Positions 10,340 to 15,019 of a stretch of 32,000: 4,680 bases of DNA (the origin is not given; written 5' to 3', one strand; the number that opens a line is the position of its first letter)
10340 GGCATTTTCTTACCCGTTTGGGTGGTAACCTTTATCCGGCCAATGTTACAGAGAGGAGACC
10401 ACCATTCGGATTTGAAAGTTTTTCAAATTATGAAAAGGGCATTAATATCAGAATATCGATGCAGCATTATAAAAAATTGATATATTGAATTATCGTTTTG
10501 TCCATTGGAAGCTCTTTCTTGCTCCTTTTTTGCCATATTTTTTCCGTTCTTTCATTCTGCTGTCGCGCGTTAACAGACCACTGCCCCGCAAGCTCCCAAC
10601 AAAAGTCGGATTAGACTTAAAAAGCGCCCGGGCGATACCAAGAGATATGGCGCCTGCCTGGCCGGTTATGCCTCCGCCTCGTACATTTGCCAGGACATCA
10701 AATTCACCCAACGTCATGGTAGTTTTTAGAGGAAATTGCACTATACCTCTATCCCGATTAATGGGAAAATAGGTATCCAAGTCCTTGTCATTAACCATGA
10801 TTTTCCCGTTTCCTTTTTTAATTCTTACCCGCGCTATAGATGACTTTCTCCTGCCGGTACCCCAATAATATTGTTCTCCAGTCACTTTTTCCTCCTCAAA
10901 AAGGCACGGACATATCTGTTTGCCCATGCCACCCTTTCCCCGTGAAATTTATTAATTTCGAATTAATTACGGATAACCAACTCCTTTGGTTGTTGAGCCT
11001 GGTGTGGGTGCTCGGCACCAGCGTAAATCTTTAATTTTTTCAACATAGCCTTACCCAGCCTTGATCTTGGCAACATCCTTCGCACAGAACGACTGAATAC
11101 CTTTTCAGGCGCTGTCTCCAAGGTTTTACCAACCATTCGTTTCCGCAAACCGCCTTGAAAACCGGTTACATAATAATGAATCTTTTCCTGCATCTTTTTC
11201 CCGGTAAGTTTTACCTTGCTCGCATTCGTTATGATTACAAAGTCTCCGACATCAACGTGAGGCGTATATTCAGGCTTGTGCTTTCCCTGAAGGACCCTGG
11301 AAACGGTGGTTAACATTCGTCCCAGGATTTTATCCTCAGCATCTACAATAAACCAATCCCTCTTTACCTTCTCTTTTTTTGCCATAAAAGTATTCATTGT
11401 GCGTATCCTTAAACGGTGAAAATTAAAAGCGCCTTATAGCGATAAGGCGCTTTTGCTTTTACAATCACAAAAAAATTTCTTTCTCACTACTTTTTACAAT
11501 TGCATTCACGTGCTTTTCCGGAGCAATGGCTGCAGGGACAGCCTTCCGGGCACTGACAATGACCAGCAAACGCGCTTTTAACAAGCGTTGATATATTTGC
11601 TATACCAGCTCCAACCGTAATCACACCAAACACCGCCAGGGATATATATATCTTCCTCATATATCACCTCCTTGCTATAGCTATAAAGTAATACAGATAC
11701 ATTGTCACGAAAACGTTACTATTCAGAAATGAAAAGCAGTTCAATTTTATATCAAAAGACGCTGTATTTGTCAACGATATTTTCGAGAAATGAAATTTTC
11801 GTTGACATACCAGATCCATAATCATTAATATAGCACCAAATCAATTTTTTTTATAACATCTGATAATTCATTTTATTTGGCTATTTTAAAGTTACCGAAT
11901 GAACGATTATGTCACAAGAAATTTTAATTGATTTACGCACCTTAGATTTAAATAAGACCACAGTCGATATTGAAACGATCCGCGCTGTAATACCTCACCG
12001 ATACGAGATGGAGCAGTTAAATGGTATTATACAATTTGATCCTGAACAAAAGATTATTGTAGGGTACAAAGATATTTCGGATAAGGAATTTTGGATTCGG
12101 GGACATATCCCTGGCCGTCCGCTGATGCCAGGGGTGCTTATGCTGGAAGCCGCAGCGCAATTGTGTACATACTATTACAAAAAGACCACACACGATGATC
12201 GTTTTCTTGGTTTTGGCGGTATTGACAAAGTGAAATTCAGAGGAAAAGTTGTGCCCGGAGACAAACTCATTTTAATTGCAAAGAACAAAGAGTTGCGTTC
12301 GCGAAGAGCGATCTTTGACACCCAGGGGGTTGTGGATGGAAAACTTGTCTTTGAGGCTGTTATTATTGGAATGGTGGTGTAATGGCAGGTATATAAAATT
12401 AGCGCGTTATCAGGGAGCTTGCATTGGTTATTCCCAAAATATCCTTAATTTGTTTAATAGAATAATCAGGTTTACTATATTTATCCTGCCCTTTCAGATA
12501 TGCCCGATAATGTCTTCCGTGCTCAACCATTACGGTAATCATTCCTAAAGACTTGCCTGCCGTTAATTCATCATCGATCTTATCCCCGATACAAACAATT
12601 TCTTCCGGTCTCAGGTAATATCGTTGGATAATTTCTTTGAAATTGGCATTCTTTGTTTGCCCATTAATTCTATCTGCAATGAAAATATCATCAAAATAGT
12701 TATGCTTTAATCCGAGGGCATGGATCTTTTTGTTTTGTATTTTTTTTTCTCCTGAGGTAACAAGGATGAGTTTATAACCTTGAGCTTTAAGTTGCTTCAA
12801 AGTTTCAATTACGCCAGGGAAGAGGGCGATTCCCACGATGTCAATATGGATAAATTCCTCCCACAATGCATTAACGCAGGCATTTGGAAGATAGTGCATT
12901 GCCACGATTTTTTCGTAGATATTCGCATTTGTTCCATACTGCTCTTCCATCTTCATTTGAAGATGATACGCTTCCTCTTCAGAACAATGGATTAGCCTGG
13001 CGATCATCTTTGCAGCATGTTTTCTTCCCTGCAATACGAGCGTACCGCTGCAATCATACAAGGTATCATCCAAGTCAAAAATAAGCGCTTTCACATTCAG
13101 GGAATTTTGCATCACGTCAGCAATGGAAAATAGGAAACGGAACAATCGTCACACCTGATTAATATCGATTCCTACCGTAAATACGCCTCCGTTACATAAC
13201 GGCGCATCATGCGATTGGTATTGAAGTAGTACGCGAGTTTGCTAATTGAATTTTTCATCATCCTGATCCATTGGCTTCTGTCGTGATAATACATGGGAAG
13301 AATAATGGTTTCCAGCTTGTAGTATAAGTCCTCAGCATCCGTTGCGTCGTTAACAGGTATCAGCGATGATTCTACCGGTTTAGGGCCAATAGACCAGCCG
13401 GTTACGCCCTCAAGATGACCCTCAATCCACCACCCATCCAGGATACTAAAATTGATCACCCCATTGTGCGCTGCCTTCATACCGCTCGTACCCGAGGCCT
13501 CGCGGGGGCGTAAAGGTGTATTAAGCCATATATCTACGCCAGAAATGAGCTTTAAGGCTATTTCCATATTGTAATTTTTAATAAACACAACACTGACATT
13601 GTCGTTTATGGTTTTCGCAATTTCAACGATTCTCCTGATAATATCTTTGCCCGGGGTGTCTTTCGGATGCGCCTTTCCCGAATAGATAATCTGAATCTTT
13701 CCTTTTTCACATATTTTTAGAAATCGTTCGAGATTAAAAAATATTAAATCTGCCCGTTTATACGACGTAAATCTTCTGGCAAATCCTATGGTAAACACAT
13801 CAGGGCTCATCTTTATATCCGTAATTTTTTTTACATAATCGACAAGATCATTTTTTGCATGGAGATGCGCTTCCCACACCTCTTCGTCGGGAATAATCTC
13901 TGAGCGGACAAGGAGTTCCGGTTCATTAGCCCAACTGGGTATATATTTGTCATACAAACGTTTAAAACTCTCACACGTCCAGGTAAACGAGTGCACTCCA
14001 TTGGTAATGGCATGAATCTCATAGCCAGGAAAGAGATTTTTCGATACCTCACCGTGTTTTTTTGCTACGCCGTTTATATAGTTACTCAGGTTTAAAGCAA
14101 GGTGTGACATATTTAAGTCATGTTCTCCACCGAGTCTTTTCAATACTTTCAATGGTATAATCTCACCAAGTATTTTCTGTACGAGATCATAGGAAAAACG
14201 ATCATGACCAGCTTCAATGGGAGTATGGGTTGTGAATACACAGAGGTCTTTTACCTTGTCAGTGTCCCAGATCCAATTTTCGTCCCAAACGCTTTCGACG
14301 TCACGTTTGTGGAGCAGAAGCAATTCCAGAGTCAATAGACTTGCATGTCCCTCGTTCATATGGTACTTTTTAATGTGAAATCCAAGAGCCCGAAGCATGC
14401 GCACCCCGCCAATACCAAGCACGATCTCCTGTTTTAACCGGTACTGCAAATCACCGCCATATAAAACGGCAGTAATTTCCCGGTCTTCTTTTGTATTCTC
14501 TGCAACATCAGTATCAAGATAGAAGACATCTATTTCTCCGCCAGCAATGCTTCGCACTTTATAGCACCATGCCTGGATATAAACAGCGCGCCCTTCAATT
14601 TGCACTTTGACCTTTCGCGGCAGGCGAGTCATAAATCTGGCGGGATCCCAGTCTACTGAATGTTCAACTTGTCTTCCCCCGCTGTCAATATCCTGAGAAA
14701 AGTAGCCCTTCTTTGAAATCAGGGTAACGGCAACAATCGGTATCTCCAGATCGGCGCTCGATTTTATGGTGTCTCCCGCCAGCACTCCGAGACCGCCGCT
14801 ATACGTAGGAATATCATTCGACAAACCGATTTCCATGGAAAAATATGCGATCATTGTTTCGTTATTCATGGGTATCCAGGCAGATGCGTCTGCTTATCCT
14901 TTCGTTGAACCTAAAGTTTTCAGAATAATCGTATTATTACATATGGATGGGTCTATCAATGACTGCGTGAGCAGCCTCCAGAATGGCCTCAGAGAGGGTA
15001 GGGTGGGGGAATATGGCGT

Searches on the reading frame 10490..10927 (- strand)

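Call 7: search_protein_families(library=pfam, proteins=[window:10490-10927:-], max_evalue=0.001)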
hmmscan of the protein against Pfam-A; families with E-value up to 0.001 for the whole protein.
window:10490-10927:- (145 aa): 1 family
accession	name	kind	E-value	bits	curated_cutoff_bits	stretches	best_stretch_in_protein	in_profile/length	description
PF00380.25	Ribosomal_S9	-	5.2e-46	156.5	22.5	1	25-145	1-121/121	Ribosomal protein S9/S16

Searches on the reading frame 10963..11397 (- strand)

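Call 7: search_protein_families(library=pfam, proteins=[window:10963-11397:-], max_evalue=0.001)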
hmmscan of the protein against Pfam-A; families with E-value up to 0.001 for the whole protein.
window:10963-11397:- (144 aa): 1 family
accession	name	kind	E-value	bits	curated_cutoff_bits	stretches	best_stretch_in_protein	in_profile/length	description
PF00572.24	Ribosomal_L13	-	1.2e-44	151.6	23.8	1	13-131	1-119/119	Ribosomal protein L13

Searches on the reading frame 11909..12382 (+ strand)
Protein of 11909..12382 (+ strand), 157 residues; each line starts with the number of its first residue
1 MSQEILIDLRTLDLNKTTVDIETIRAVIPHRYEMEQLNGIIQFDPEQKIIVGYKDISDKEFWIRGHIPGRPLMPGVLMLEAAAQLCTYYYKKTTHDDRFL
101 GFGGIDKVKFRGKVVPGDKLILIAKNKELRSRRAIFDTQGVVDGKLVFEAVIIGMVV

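Call 7: search_protein_families(library=pfam, proteins=[window:11909-12382:+], max_evalue=0.001)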
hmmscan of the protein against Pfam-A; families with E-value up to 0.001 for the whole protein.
window:11909-12382:+ (157 aa): 2 families
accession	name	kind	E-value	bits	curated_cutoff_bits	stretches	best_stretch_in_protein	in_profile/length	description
PF07977.19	FabA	-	6.6e-28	97.5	23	1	28-150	1-137/138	FabA-like domain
PF22818.2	ApeI-like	-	2.1e-06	28.4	28.5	1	55-129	21-89/119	ApeI dehydratase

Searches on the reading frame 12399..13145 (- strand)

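Call 7: search_protein_families(library=pfam, proteins=[window:12399-13145:-], max_evalue=0.001)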
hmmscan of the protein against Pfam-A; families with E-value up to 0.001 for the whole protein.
window:12399-13145:- (248 aa): 7 families
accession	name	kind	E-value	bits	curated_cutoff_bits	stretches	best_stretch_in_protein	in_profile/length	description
PF13419.12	HAD_2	-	4.3e-21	76.2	23.8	1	21-207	1-178/178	Haloacid dehalogenase-like hydrolase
PF00702.32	Hydrolase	-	5.1e-21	76.4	26.4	1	18-201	1-191/191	haloacid dehalogenase-like hydrolase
PF13242.12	Hydrolase_like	-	2.7e-09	37.2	22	1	169-235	10-74/75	HAD-hyrolase-like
PF12710.13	HAD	-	9.2e-09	36.4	27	1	22-192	2-184/189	haloacid dehalogenase-like hydrolase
PF03031.24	NIF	-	0.00014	22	21.8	0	110-172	41-101/160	NLI interacting factor-like phosphatase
PF12689.13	Acid_PPase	-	0.00027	21.3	27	0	106-225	44-168/169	Acid Phosphatase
PF13344.12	Hydrolase_6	-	0.0006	20.2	27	0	107-147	14-57/101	Haloacid dehalogenase-like hydrolase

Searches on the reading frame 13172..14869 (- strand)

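Call 7: search_protein_families(library=pfam, proteins=[window:13172-14869:-], max_evalue=0.001)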
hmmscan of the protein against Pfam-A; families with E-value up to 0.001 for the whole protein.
window:13172-14869:- (565 aa): 1 family
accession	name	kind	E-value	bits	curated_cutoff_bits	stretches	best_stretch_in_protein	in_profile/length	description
PF00343.26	Phosphorylase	-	9.2e-37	127.1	27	2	249-483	321-583/713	Carbohydrate phosphorylase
